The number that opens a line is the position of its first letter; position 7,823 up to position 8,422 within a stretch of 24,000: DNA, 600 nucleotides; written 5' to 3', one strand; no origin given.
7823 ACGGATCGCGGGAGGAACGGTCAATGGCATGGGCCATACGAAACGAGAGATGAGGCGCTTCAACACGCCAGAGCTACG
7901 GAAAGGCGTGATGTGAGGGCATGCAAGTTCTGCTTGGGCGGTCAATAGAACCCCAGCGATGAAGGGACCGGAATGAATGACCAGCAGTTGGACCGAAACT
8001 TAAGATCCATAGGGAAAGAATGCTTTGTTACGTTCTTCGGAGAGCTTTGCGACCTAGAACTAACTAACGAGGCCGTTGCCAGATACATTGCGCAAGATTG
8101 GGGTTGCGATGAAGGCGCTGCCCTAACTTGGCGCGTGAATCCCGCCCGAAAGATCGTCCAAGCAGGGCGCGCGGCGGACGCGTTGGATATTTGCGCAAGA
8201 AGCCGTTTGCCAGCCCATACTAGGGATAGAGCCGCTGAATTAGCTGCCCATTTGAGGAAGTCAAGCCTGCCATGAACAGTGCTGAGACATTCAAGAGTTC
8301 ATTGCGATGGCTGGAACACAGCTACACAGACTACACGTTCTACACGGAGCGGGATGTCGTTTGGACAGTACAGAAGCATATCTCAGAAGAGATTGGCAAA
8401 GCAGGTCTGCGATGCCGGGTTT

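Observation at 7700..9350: AT-richer four-gene island of small uncharacterised proteins next to a TA remnant: candidate novel defence (restriction-like / abortive infection) module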

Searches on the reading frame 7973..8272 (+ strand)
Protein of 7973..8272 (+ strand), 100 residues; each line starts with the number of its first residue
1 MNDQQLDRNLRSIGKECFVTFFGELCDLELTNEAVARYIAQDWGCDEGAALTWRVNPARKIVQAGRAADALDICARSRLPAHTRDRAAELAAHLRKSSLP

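Call 4: search_protein_families(library=pfam, proteins=[window:7973-8272:+], max_evalue=1)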
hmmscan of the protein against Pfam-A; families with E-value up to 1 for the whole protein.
window:7973-8272:+ (100 aa): 0 families

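Call 5: search_protein_families(library=padloc, proteins=[window:7973-8272:+], max_evalue=1)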
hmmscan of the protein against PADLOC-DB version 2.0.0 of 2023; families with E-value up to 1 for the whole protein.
window:7973-8272:+ (100 aa): 0 families

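Call 6: search_protein_families(library=ncbifam, proteins=[window:7973-8272:+], max_evalue=1)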
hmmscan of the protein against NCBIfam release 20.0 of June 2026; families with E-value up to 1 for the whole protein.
window:7973-8272:+ (100 aa): 0 families

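Call 8: search_protein_families(library=phrogs, proteins=[window:7973-8272:+], max_evalue=1)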
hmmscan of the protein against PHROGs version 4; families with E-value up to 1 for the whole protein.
window:7973-8272:+ (100 aa): 1 family
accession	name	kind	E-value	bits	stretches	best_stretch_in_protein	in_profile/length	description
phrog_24787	-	unknown function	0.00014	22.5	1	9-89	204-284/290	-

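Call 39: search_solved_structures(query=window:7973-8272:+, max_evalue=10, show_alignments=2)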
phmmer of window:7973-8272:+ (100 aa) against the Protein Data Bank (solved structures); distinct sequences matched with E-value up to 10: 1.
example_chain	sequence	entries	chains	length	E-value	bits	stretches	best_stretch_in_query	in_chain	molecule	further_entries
1g2d_C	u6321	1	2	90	1.2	12.5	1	64-96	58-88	TATA BOX ZINC FINGER PROTEIN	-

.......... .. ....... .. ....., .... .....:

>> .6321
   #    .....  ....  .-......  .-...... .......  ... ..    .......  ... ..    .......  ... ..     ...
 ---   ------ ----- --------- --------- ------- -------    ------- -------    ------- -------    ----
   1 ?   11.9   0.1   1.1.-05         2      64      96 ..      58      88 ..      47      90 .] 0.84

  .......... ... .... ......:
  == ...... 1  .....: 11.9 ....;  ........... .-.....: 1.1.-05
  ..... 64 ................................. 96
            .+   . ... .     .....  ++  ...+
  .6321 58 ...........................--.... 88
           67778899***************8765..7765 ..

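Call 43: search_protein_representatives(protein=window:7973-8272:+)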
Query: 100 residues. Proteins with E-value up to 0.001 (for the whole library): 144; up to 1e-10: 24; up to 1e-30: 0. The best 144 are listed.
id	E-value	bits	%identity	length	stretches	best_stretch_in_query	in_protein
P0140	2.0e-30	120.9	69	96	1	1-90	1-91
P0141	9.4e-29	115.5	62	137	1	1-95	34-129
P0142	1.4e-22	95.8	57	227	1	1-97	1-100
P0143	1.7e-21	92.2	54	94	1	1-92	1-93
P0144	1.3e-20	89.5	59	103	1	1-97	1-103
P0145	2.3e-19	85.4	52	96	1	1-93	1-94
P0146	1.4e-18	82.9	50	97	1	1-94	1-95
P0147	8.6e-18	80.4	46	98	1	1-94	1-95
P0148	3.9e-17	78.3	49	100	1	1-100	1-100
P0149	2.6e-16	75.6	46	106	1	1-94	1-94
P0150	3.9e-16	75.1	44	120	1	1-96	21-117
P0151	4.8e-15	71.6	49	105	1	1-94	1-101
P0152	7.8e-15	70.9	40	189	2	1-92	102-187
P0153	8.6e-15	70.8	44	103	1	1-97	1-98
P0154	1.6e-14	69.9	45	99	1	1-91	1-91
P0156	1.9e-14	69.6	48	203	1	1-94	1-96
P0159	5.1e-13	65.1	41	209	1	1-94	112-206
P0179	9.8e-09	51.4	39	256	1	1-95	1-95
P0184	2.4e-08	50.1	39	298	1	2-94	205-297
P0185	2.5e-08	50.1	38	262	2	1-94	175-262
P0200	2.1e-07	47.1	38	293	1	1-93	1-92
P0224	2.3e-05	40.6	38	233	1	1-90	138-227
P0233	3.2e-05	40.1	36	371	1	1-77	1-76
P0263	2.3e-04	37.4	36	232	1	1-95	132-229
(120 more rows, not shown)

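Call 44: search_protein_families(library=pfam, proteins=[P0184, P0185, P0159, P0224, P0263, P0142, P0156, P0179, P0200, P0233], max_evalue=0.01)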
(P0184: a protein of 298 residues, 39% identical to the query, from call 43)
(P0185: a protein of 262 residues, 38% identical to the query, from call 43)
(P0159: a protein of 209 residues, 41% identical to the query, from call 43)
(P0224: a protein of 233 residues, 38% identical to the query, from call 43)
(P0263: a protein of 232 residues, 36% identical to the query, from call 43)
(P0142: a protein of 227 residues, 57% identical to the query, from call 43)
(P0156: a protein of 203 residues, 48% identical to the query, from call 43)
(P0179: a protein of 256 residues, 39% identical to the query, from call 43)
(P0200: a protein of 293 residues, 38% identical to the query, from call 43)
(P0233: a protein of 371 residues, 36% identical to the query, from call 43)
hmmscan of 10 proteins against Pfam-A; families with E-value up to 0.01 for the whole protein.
P0184 (298 aa): 1 family
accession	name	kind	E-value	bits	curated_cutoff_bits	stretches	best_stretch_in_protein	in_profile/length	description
PF05015.19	HigB-like_toxin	-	2.7e-07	31.4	27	1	37-80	48-91/91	RelE-like toxin of type II toxin-antitoxin system HigB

P0185 (262 aa): 1 family
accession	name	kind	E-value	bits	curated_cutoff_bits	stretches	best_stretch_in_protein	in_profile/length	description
PF10049.14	DUF2283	-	3.3e-09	37.2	23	1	5-47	2-45/49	Protein of unknown function (DUF2283)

P0159 (209 aa): 1 family
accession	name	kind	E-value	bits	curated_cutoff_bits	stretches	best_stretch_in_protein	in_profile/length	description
PF21716.3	dnstrm_HI1420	-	1.9e-24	85.8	27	1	8-84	13-89/90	Probable addiction module antidote protein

P0224 (233 aa): 0 families

P0263 (232 aa): 1 family
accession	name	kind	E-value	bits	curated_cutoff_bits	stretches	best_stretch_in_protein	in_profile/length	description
PF04267.17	SoxD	-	5.6e-35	119.7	27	1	3-83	1-81/82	Sarcosine oxidase, delta subunit family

P0142 (227 aa): 0 families

P0156 (203 aa): 0 families

P0179 (256 aa): 0 families

P0200 (293 aa): 2 families
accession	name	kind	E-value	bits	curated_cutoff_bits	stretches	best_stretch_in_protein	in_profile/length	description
PF01844.29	HNH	-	2.8e-06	27.8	21.4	1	162-208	1-47/47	HNH endonuclease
PF23535.1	Microp_apicomplexa_21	-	0.0071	16.9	27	0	110-147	28-65/76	Apicomplexa microprotein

P0233 (371 aa): 0 families

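Call 47: search_solved_structures(query=A4, max_evalue=10, show_alignments=2)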
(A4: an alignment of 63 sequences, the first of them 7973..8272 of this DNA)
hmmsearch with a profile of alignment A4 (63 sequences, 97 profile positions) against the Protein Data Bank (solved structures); distinct sequences matched with E-value up to 10: 1.
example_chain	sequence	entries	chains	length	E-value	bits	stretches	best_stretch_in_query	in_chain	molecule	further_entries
9k87_A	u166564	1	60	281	0.17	15.2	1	37-78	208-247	Cage-i53-Zn1-HEHE-5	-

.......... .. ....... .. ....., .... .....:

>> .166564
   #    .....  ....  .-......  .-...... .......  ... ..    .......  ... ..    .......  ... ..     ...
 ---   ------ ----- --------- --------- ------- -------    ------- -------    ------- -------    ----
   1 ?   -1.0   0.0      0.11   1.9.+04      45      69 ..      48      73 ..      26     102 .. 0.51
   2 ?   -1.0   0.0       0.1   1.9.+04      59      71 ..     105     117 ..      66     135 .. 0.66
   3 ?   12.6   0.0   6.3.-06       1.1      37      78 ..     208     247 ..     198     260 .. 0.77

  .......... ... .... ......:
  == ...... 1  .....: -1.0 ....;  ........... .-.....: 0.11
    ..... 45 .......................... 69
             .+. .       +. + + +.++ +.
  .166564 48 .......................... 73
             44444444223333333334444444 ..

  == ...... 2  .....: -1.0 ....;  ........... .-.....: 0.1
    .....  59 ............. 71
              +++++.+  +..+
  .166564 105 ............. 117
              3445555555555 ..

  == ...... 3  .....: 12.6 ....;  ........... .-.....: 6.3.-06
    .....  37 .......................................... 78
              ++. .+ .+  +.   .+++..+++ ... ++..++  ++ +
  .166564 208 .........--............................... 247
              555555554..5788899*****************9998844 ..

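Call 52: find_related_loci(query=A6, collection=metagenome_contigs, flank=4000)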
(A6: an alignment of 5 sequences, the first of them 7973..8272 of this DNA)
Query A6 (100 aa) in metagenome_contigs; peptide patterns used: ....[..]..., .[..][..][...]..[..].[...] (x = any residue, [..] = any of these).
231 stretches matched a pattern; 4 encode a relative of the query (tblastn E <= 1e-3); 4 distinct loci.
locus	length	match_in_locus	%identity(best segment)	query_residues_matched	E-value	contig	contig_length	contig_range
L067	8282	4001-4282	38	1-94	1e-15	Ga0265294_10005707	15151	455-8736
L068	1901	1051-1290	37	1-80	2e-15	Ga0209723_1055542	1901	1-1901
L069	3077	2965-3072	44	1-36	2e-8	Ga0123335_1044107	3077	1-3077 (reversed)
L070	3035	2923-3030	44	1-36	2e-8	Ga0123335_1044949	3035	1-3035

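Call 53: find_related_loci(query=A6, collection=viral_contigs, flank=4000)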
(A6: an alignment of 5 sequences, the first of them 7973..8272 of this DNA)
Query A6 (100 aa) in viral_contigs; peptide patterns used: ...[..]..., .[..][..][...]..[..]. (x = any residue, [..] = any of these).
123 stretches matched a pattern, but none encodes a relative of the query by tblastn (E <= 1e-3).

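Call 82: search_dna_similar(query=window:7973-8272:+, collection=phages, mode=protein, max_evalue=0.001, max_rows=12)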
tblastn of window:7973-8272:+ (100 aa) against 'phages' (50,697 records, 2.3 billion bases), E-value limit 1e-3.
No match.

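Call 86: search_dna_similar(query=window:7973-8272:+, collection=plasmids, mode=protein, max_evalue=0.001, max_rows=12)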
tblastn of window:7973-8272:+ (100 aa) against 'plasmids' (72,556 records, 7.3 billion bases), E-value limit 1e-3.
No match.
